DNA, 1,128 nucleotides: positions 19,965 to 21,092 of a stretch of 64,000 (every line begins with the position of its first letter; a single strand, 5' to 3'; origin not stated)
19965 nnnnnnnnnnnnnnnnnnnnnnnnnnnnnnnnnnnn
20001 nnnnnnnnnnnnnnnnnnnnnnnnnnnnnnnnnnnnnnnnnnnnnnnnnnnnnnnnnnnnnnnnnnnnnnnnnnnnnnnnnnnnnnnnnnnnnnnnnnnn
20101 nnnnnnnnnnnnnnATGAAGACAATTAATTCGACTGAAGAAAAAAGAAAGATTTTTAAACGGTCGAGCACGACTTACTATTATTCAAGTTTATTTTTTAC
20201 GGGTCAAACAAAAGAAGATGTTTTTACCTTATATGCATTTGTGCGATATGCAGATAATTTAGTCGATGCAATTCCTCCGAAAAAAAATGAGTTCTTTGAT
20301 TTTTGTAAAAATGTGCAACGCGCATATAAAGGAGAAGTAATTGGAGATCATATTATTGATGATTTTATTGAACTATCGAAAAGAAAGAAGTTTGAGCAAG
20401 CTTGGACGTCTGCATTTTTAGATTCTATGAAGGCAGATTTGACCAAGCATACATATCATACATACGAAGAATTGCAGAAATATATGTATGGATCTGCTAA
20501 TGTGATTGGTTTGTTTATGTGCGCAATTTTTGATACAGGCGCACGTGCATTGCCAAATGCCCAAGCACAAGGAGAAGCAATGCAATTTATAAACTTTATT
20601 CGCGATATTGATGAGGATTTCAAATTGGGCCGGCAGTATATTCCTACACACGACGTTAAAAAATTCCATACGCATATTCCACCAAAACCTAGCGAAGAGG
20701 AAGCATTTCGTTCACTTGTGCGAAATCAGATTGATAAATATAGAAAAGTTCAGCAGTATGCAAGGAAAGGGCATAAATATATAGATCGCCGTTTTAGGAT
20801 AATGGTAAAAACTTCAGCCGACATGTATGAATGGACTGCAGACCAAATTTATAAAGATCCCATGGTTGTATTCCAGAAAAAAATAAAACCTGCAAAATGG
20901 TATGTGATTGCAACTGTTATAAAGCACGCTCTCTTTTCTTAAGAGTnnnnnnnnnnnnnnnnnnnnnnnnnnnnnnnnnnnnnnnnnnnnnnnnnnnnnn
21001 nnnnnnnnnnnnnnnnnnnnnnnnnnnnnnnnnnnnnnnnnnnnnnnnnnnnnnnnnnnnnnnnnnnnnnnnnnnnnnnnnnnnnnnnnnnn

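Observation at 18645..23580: Compact carotenoid-type cluster (crtI, crtB, UbiA prenyltransferase, GT2, polyprenyl synthase) in an otherwise reduced-looking genome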

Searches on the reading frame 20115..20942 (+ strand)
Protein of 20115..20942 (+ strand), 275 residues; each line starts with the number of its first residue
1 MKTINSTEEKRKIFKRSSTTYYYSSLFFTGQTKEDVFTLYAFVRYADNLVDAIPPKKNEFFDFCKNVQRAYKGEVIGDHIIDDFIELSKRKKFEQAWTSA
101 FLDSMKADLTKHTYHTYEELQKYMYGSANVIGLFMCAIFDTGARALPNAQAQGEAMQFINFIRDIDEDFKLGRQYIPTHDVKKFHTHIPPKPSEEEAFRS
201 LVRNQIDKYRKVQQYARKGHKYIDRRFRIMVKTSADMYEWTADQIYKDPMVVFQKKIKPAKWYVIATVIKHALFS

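Call 3: search_protein_families(library=pfam, proteins=[window:20115-20942:+], max_evalue=0.01)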
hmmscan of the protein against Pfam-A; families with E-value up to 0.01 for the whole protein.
window:20115-20942:+ (275 aa): 1 family
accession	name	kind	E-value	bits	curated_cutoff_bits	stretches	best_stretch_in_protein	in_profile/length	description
PF00494.24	SQS_PSY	-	3.9e-49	168.2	26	1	15-262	2-262/263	Squalene/phytoene synthase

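Call 4: search_protein_families(library=ncbifam, proteins=[window:20115-20942:+], max_evalue=0.01)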
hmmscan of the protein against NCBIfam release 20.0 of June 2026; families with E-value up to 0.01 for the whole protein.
window:20115-20942:+ (275 aa): 5 families
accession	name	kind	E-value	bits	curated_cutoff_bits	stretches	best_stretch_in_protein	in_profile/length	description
TIGR03465.1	HpnD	equivalog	3e-34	118.3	278.6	1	15-273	3-266/267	presqualene diphosphate synthase HpnD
TIGR03464.1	HpnC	equivalog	9.8e-25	87.6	250.45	1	24-268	12-262/267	squalene synthase HpnC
NF045686.1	PhytoSynCyanob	equivalog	8.1e-23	81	550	1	5-258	19-290/310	15-cis-phytoene synthase CrtB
NF045921.1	PhytnSynCrtBRhod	equivalog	3.7e-21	75.9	500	1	8-249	8-253/307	15-cis-phytoene synthase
NF042419.1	Phyto_syn_CrtB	equivalog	7.8e-17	61.8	480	1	17-238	14-249/306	15-cis-phytoene synthase CrtB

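Call 74: search_solved_structures(query=window:20115-20942:+, max_evalue=0.00001)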
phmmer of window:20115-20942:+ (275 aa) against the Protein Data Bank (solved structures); distinct sequences matched with E-value up to 0.00001: 8.
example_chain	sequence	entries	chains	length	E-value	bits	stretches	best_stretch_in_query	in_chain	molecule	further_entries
4hd1_A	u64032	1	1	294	4.9e-13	52.9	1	15-189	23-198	Squalene synthase HpnC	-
5iys_A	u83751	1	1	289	6.2e-12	49.3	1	12-187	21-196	Phytoene synthase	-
8is6_A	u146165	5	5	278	1.7e-10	44.6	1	5-181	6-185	CrtM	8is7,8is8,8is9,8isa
3ae0_A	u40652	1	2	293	5.7e-07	33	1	11-188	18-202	Dehydrosqualene synthase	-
3vjd_A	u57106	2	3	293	1.8e-06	31.4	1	11-188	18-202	Dehydrosqualene synthase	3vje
4e9u_A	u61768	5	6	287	1.9e-06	31.3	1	11-188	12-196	Dehydrosqualene synthase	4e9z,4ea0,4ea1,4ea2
4f6v_A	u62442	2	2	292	2e-06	31.2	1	11-188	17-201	Dehydrosqualene synthase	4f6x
2zco_A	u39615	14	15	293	2e-06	31.2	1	11-188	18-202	Dehydrosqualene synthase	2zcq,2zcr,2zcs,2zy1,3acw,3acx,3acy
